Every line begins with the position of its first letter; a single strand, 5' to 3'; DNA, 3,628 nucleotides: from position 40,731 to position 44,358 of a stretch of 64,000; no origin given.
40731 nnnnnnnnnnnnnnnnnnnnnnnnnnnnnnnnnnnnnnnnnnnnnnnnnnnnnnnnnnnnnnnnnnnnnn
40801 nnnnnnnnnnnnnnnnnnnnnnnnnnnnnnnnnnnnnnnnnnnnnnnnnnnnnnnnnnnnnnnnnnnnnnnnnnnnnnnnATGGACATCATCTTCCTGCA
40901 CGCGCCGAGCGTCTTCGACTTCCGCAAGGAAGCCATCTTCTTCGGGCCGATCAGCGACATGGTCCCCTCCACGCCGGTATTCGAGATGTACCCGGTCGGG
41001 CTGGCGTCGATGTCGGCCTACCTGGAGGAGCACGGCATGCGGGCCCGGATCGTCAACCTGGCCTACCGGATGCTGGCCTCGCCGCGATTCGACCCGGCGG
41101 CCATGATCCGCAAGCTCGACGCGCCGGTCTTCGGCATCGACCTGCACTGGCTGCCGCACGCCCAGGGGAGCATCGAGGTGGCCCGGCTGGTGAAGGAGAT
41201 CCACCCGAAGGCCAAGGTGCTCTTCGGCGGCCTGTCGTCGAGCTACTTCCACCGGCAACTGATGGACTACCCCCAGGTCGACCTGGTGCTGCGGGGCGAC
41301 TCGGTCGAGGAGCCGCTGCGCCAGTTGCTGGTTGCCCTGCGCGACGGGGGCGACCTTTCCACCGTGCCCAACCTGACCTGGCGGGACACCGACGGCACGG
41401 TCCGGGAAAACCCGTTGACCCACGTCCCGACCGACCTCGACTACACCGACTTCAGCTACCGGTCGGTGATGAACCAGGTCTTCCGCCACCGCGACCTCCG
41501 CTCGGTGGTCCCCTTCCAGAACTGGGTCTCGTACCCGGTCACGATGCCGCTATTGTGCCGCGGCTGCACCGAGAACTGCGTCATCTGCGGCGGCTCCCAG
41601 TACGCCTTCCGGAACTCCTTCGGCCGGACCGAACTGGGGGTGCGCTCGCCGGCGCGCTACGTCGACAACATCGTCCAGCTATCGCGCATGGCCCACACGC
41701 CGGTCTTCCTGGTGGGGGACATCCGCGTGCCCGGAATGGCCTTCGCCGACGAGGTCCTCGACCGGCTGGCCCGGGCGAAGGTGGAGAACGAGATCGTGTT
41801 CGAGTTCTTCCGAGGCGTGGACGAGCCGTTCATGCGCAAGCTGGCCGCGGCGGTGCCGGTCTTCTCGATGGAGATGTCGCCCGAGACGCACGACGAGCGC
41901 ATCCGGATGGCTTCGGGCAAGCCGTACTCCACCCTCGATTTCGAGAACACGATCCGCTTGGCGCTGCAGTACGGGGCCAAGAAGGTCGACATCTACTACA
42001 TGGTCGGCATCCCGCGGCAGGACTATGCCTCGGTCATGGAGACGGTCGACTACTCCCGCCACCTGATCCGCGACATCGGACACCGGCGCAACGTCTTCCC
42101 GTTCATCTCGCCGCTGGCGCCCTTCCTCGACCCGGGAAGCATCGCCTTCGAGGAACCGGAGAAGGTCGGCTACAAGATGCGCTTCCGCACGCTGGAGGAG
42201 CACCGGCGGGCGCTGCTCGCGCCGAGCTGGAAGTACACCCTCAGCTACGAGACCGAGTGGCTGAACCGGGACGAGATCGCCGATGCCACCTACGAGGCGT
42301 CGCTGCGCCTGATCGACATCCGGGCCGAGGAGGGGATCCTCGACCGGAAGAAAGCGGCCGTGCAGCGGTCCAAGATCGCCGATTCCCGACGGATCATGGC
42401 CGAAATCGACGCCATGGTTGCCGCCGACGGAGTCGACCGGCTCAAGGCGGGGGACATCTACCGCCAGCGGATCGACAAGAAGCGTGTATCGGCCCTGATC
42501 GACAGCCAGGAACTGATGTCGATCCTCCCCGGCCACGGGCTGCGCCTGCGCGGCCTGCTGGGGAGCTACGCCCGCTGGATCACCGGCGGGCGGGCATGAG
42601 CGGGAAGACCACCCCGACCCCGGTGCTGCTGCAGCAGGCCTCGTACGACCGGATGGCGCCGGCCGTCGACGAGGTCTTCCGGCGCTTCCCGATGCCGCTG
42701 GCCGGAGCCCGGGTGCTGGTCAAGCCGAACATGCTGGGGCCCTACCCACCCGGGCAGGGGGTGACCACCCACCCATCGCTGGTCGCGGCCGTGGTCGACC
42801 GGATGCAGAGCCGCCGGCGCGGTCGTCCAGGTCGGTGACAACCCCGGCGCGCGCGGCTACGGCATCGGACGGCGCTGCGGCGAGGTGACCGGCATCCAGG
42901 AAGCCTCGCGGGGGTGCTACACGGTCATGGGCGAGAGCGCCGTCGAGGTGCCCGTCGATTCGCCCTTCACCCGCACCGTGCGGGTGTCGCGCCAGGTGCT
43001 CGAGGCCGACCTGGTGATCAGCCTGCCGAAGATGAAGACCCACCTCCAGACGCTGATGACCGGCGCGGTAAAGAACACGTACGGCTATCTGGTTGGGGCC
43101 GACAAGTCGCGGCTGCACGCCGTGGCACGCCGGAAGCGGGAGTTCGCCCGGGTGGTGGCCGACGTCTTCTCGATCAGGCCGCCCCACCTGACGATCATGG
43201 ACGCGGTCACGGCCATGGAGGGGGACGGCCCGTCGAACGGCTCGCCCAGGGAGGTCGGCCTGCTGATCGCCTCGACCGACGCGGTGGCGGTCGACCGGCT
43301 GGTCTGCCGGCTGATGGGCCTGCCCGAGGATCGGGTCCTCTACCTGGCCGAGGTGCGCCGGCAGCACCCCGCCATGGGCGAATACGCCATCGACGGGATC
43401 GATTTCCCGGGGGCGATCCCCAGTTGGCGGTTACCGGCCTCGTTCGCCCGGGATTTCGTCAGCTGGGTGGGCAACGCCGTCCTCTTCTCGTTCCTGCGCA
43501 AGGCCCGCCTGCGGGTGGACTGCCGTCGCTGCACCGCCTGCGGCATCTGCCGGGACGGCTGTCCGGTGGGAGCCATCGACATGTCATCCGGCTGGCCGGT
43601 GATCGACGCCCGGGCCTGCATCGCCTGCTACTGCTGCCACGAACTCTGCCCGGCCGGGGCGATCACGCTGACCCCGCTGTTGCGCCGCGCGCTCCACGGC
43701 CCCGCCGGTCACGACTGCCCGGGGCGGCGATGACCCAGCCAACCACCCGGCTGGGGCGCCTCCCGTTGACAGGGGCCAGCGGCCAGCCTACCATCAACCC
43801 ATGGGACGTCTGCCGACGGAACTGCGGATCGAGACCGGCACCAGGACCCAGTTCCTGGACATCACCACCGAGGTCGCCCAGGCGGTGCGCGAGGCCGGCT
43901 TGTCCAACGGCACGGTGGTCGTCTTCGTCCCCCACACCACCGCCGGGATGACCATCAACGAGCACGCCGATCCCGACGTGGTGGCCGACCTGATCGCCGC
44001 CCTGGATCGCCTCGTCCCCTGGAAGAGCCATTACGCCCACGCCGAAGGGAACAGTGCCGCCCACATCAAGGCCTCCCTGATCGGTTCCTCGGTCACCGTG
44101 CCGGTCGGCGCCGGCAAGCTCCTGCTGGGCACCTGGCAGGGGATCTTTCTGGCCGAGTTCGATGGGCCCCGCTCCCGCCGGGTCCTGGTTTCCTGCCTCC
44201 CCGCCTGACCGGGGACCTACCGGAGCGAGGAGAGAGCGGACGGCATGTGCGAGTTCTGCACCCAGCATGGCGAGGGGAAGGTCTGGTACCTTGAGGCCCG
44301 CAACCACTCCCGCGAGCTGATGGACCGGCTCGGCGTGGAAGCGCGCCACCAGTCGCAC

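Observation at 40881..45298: Uncharacterised Fe-S operon: B12-binding radical SAM, DUF362-ferredoxin, YjbQ and a Cys-rich ferredoxin protein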

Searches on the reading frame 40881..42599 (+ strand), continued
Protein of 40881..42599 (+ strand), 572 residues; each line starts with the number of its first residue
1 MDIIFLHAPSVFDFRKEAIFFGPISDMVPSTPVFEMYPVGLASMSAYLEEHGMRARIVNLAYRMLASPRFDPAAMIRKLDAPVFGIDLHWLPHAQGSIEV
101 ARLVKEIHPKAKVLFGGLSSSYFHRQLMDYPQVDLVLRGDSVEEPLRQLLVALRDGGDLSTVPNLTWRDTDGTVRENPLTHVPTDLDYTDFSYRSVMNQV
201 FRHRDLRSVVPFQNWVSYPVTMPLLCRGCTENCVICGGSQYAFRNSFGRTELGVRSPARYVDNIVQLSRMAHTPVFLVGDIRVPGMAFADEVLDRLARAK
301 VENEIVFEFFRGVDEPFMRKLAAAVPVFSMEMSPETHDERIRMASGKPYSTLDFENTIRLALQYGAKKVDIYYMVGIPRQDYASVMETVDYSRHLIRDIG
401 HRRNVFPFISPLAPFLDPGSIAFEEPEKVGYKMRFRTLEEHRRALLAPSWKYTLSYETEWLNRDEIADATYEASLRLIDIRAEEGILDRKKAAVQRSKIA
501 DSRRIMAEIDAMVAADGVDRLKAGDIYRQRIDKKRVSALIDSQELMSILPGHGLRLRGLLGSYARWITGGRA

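Call 64: predict_structure(alignment_id=A3)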
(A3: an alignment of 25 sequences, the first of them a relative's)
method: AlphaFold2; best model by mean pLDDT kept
length: 378 residues; sequences in the alignment: 25
mean_pLDDT: 84.6   pTM: 0.81
mean pLDDT of the five models: 84.6, 83.9, 82.8, 82.4, 80.4
residues with pLDDT >= 90: 210; 70-90: 104; 50-70: 32; < 50: 32
segments of 3 or more residues with pLDDT < 50: 1-3, 283-300, 368-378
pLDDT, mean of each block of 10 residues (from residue 1): 71 97 98 98 94 95 99 98 80 95 98 91 91 97 92 75 84 78 91 96 94 85 97 95 90 91 94 92 49 47 74 86 78 85 67 76 55 35
secondary structure, 60 per line:
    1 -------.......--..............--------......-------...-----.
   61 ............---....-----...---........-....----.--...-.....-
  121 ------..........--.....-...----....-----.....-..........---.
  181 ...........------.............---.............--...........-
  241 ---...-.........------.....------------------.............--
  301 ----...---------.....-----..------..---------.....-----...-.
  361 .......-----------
elements in order: E8-14 H17-30 E39-44 H60-72 E76-79 H91-98 H100-103 E115-119 E127-131 H132-136 E139-143 E145-147 H152-155 H161-164 H167-176 H180-191 E198-210 E214-226 H229-239 H248-256 E263-267 H286-298 E305-307 H317-321 H346-350 E356-358 H360-367

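Call 67: fold_search(model_id=the predicted structure, library=pdb)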
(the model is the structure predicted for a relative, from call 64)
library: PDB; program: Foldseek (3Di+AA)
matches with E <= 10: 761; with E <= 0.001: 14
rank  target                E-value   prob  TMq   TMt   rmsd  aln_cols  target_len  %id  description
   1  9q3k_A                4.8e-05  1.00  0.36  0.29   6.5       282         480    8  Structure of LarA-like nickel-pincer nucleotide cofactor-utilizing enzyme with a single catalytic histidine residue fr (released 2025-09-24)
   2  9q3j_E                1.6e-04  1.00  0.34  0.30   6.0       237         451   14  Structures of LarA-like nickel-pincer nucleotide cofactor-utilizing enzyme with a single catalytic histidine residue f (released 2025-09-17)
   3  2yjg_A                1.7e-04  1.00  0.38  0.35   7.0       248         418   12  Structure of the lactate racemase apoprotein from Thermoanaerobacterium thermosaccharolyticum (released 2012-05-30)
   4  5exd_E                2.2e-04  0.84  0.16  0.20  18.9       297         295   19  Crystal structure of oxalate oxidoreductase from Moorella thermoacetica bound with carboxy-di-oxido-methyl-TPP (COOM-T (released 2015-12-30)
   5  9q3j_G                3.0e-04  1.00  0.36  0.31   5.6       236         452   12  Structures of LarA-like nickel-pincer nucleotide cofactor-utilizing enzyme with a single catalytic histidine residue f (released 2025-09-17)
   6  9q3j_A                3.0e-04  1.00  0.35  0.30   5.7       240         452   12  Structures of LarA-like nickel-pincer nucleotide cofactor-utilizing enzyme with a single catalytic histidine residue f (released 2025-09-17)
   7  5c4i_E                3.0e-04  0.87  0.16  0.19  17.9       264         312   17  Structure of an Oxalate Oxidoreductase (released 2015-07-01)
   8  2yjg_B                4.1e-04  1.00  0.37  0.34   7.4       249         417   11  Structure of the lactate racemase apoprotein from Thermoanaerobacterium thermosaccharolyticum (released 2012-05-30)
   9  5c4i_B                4.3e-04  0.85  0.16  0.19  17.9       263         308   18  Structure of an Oxalate Oxidoreductase (released 2015-07-01)
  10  7s91                  5.2e-04  1.00  0.39  0.37   6.4       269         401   12  Structure of the malate racemase mar2 apoprotein from Thermoanaerobacterium thermosaccharolyticum at 2.25 angstroms reso (released 2021-10-13)
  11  9q3j_D                5.9e-04  1.00  0.35  0.31   5.7       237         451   14  Structures of LarA-like nickel-pincer nucleotide cofactor-utilizing enzyme with a single catalytic histidine residue f (released 2025-09-17)
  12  5exe_B                6.6e-04  0.72  0.16  0.20  19.1       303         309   18  Crystal structure of oxalate oxidoreductase from Moorella thermoacetica bound with carboxy-TPP adduct (released 2015-12-30)
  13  9q3j_H                7.0e-04  0.99  0.32  0.27  13.2       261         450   11  Structures of LarA-like nickel-pincer nucleotide cofactor-utilizing enzyme with a single catalytic histidine residue f (released 2025-09-17)
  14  6d6z                  9.6e-04  1.00  0.39  0.37   8.3       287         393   10  Structure of the malate racemase apoprotein from Thermoanaerobacterium thermosaccharolyticum (released 2019-04-24)
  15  6c1w_A                1.1e-03  1.00  0.39  0.35   6.7       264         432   12  A tethered niacin-derived pincer complex with a nickel-carbon or sulfite-carbon bond in lactate racemase (released 2018-03-14)
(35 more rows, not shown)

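Call 71: predict_structure(alignment_id=A1)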
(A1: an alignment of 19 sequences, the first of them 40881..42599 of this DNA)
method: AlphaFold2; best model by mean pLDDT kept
length: 572 residues; sequences in the alignment: 19
mean_pLDDT: 82.3   pTM: 0.83
mean pLDDT of the five models: 82.3, 82.3, 80.6, 79.7, 76.0
residues with pLDDT >= 90: 239; 70-90: 231; 50-70: 59; < 50: 43
segments of 3 or more residues with pLDDT < 50: 22-36, 533-538, 545-558, 569-572
pLDDT, mean of each block of 10 residues (from residue 1): 91 62 43 51 88 92 79 94 92 89 97 94 95 92 93 94 94 91 84 76 81 61 81 87 83 90 85 81 93 96 90 95 94 91 90 94 92 91 96 89 81 83 94 92 78 86 89 88 85 81 76 64 55 49 47 45 52 42
secondary structure, 60 per line:
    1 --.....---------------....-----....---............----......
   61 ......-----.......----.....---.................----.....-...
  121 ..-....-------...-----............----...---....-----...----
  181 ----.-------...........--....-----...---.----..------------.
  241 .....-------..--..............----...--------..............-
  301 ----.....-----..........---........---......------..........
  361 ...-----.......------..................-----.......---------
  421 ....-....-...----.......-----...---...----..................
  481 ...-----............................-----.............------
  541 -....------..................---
elements in order: E3-7 H23-26 H32-35 H39-50 E55-59 H60-66 H72-78 E83-87 H91-107 E112-116 H118-122 H124-127 E135-137 H143-154 E165-168 E174-176 H193-203 H206-209 H240-245 H257-270 E275-277 H286-299 E305-309 H315-324 E328-335 H339-344 H351-363 E369-375 H382-399 E405-411 H421-424 H426-429 E431-433 H438-444 E456-458 H463-483 H489-516 H522-534 H542-545 H552-569

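Call 73: fold_search(model_id=the predicted structure, library=pdb)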
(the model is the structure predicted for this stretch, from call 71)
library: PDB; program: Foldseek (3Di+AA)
matches with E <= 10: 1566; with E <= 0.001: 37
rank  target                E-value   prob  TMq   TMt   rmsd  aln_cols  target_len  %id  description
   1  6wtf_B                8.7e-20  1.00  0.58  0.61   6.0       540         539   16  Structure of radical S-adenosylmethionine methyltransferase, TsrM, from Kitasatospora setae with tryptophan substrate  (released 2020-12-23)
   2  6wtf_A                9.2e-20  1.00  0.55  0.58   5.0       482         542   17  Structure of radical S-adenosylmethionine methyltransferase, TsrM, from Kitasatospora setae with tryptophan substrate  (released 2020-12-23)
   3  6wte_A                1.5e-19  1.00  0.59  0.59  10.1       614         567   15  Structure of radical S-adenosylmethionine methyltransferase, TsrM, from Kitasatospora setae with cobalamin and [4Fe-4S (released 2020-12-23)
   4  6wte_B                2.1e-18  1.00  0.54  0.58   6.1       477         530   17  Structure of radical S-adenosylmethionine methyltransferase, TsrM, from Kitasatospora setae with cobalamin and [4Fe-4S (released 2020-12-23)
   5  7kdy_A                2.5e-16  1.00  0.55  0.48   8.0       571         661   14  Crystal structure of Streptomyces tokunonesis TokK with hydroxycobalamin, 5'-deoxyadenosine, methionine, and (2R)-pant (released 2022-01-12)
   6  7kdx_A                2.8e-16  1.00  0.54  0.47   7.7       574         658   14  Crystal structure of Streptomyces tokunonesis TokK with hydroxycobalamin, 5'-deoxyadenosine, and methionine (released 2022-01-12)
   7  7kdy_B                1.1e-15  1.00  0.55  0.48   8.0       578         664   14  Crystal structure of Streptomyces tokunonesis TokK with hydroxycobalamin, 5'-deoxyadenosine, methionine, and (2R)-pant (released 2022-01-12)
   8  7kdx_B                1.5e-15  1.00  0.54  0.48   7.9       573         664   14  Crystal structure of Streptomyces tokunonesis TokK with hydroxycobalamin, 5'-deoxyadenosine, and methionine (released 2022-01-12)
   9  9ccb                  3.5e-15  1.00  0.47  0.63  11.1       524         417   15  X-ray crystal structure of methyl-coenzyme M reductase glutamine methylase (MgmA) from Methanothermobacter marburgensis  (released 2025-01-01)
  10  9n1c                  3.3e-14  1.00  0.56  0.52  11.6       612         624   11  Crystal structure of CysS from Corallococcus sp. CA054B with 5'-deoxyadenosine, methionine, and pantetheinylated 3-ethox (released 2026-01-28)
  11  9n1b                  7.3e-14  1.00  0.56  0.52  11.7       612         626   11  Crystal structure of CysS from Corallococcus sp. CA054B with 5'-deoxyadenosine, methionine, and pantetheinylated 3-metho (released 2026-01-28)
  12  6fd2_B                7.7e-14  1.00  0.54  0.66   6.9       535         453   16  Radical SAM 1,2-diol dehydratase AprD4 in complex with its substrate paromamine (released 2018-01-17)
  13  9n1d                  1.0e-13  1.00  0.58  0.53  11.4       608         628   11  Crystal structure of CysS from Corallococcus sp. CA054B with 5'-deoxyadenosine and methionine bound (released 2026-01-28)
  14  5ul4                  1.2e-13  1.00  0.55  0.45  14.0       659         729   11  Structure of Cobalamin-dependent S-adenosylmethionine radical enzyme OxsB with aqua-cobalamin and S-adenosylmethionine b (released 2017-04-19)
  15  6fd2_A                1.8e-13  1.00  0.54  0.66   6.3       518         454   15  Radical SAM 1,2-diol dehydratase AprD4 in complex with its substrate paromamine (released 2018-01-17)
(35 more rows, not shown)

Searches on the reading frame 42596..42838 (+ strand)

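Call 4: search_protein_families(library=pfam, proteins=[window:42596-42838:+], max_evalue=0.01)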
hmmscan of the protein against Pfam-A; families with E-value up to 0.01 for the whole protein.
window:42596-42838:+ (80 aa): 1 family
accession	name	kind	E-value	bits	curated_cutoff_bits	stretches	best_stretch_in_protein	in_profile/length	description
PF04015.17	DUF362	-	5.6e-06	27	24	1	40-72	1-32/200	Domain of unknown function (DUF362)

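Call 5: search_protein_families(library=ncbifam, proteins=[window:42596-42838:+], max_evalue=0.01)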
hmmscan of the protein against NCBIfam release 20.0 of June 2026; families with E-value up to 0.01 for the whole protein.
window:42596-42838:+ (80 aa): 1 family
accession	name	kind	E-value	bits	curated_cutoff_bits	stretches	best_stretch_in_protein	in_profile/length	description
NF052623.1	Npun_F2552_fam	equivalog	0.00096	18.6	500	1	36-71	36-71/314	Npun_F2552 family protein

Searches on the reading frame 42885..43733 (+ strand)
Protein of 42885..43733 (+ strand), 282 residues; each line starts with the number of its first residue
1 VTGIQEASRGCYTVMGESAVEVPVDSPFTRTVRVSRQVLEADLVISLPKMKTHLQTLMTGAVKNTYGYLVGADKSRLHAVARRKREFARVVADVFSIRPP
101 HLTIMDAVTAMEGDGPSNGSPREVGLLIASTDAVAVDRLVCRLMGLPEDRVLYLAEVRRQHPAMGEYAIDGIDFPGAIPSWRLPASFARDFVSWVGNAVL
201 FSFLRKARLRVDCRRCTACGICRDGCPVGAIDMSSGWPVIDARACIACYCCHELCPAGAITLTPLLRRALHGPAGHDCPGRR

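Call 4: search_protein_families(library=pfam, proteins=[window:42885-43733:+], max_evalue=0.01)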
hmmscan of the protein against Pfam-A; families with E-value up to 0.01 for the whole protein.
window:42885-43733:+ (282 aa): 9 families
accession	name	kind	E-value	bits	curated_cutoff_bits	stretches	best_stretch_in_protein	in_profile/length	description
PF04015.17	DUF362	-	1.1e-38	133.7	24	1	10-142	65-200/200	Domain of unknown function (DUF362)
PF00037.32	Fer4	-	4.8e-08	32.9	21.1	2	215-232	7-24/24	4Fe-4S binding domain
PF14697.11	Fer4_21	-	6.1e-07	29.9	35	1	205-233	30-59/59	4Fe-4S dicluster domain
PF12797.12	Fer4_2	-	2.8e-05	24.2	24.5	0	210-228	4-22/22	4Fe-4S binding domain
PF12838.12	Fer4_7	-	8.6e-05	23.4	27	1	215-259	1-52/52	4Fe-4S dicluster domain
PF13187.11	Fer4_9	-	0.00015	22.2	27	1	215-260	1-52/52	4Fe-4S dicluster domain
PF13237.11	Fer4_10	-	0.00024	21.4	25.5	1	210-256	3-53/53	4Fe-4S dicluster domain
PF13484.11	Fer4_16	-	0.0011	20.1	30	1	215-246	1-30/66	4Fe-4S double cluster binding domain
PF13183.11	Fer4_8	-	0.0019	19.1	27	0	214-229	3-18/68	4Fe-4S dicluster domain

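Call 5: search_protein_families(library=ncbifam, proteins=[window:42885-43733:+], max_evalue=0.01)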
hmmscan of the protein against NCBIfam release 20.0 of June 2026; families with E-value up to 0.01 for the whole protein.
window:42885-43733:+ (282 aa): 52 families (the best 25 are shown)
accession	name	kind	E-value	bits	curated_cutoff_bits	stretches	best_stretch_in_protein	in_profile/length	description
NF052623.1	Npun_F2552_fam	equivalog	8.9e-27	94.3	500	1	31-176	125-268/314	Npun_F2552 family protein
NF038196.1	ferrodoxin_EFR1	subfamily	4.1e-13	49.9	75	1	203-262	174-231/242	EFR1 family ferrodoxin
TIGR02700.1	flavo_MJ0208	hypoth_equivalog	7.8e-09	35.1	251.35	1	209-261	143-195/234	dihydromethanopterin reductase (acceptor)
NF058577.1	FdxA_fam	equivalog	3.4e-08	33.6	65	1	215-259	8-52/52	4Fe-4S ferredoxin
TIGR01971.1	NuoI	subfamily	3.9e-08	32.9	113.05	2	206-235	73-102/121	NADH-quinone oxidoreductase, chain I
NF043039.1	HgcAB_like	equivalog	9.3e-08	32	285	1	189-260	287-349/350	HgcAB-like fusion protein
NF043069.1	T4HPD_activ_SAM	equivalog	1.1e-07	31.6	425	1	207-260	44-97/299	trans-4-hydroxy-L-proline dehydratase activase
NF045874.1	Vhu_polyferre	exception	2.3e-07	29.9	600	1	214-262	128-176/381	F420-non-reducing hydrogenase associated-polyferredoxin VhuB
NF040770.1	hetero_SS_HdrA2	exception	3e-07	28.9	1100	1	210-263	573-626/777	CoB-CoM heterodisulfide reductase HdrA2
TIGR04105.1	FeFe_hydrog_B1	subfamily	1e-06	27.7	450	1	212-261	112-160/462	monomeric [FeFe] hydrogenase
NF005503.0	PRK07118.1-2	equivalog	1.7e-06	27.5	252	1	215-268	139-192/292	RnfABCDGE type electron transport complex subunit B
NF042909.1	FMH_DH_FwdF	exception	2.2e-06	27.1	375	2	209-235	10-36/336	tungsten-dependent formylmethanofuran dehydrogenase subunit FwdF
TIGR02179.1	PorD_KorD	subfamily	4e-06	26.8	60.05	1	208-234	49-75/78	2-oxoacid:acceptor oxidoreductase, delta subunit, pyruvate/2-ketoisovalerate family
NF005504.0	PRK07118.1-3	equivalog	7.7e-06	25.5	437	1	215-261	220-266/293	Fe-S cluster domain-containing protein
NF040864.1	HgcB_ferredoxin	equivalog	1.3e-05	25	99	1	207-263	7-64/93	mercury methylation ferredoxin HgcB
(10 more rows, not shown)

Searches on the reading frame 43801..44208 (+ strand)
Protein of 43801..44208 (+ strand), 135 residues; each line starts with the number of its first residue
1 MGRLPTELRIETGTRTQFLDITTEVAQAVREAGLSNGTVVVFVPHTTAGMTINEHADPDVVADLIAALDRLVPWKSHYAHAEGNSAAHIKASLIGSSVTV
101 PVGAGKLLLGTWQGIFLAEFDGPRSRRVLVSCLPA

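Call 4: search_protein_families(library=pfam, proteins=[window:43801-44208:+], max_evalue=0.01)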
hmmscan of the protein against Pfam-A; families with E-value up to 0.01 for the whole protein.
window:43801-44208:+ (135 aa): 1 family
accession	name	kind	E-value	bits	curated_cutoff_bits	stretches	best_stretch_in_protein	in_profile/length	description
PF01894.22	UPF0047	-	1e-44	151.9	27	1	20-131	1-116/117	Uncharacterised protein family UPF0047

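Call 5: search_protein_families(library=ncbifam, proteins=[window:43801-44208:+], max_evalue=0.01)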
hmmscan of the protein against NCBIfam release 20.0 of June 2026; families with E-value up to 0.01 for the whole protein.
window:43801-44208:+ (135 aa): 1 family
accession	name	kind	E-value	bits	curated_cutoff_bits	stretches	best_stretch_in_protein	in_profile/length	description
TIGR00149.1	TIGR00149_YjbQ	hypoth_equivalog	3e-45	153.2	67.75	1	7-132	2-129/132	secondary thiamine-phosphate synthase enzyme YjbQ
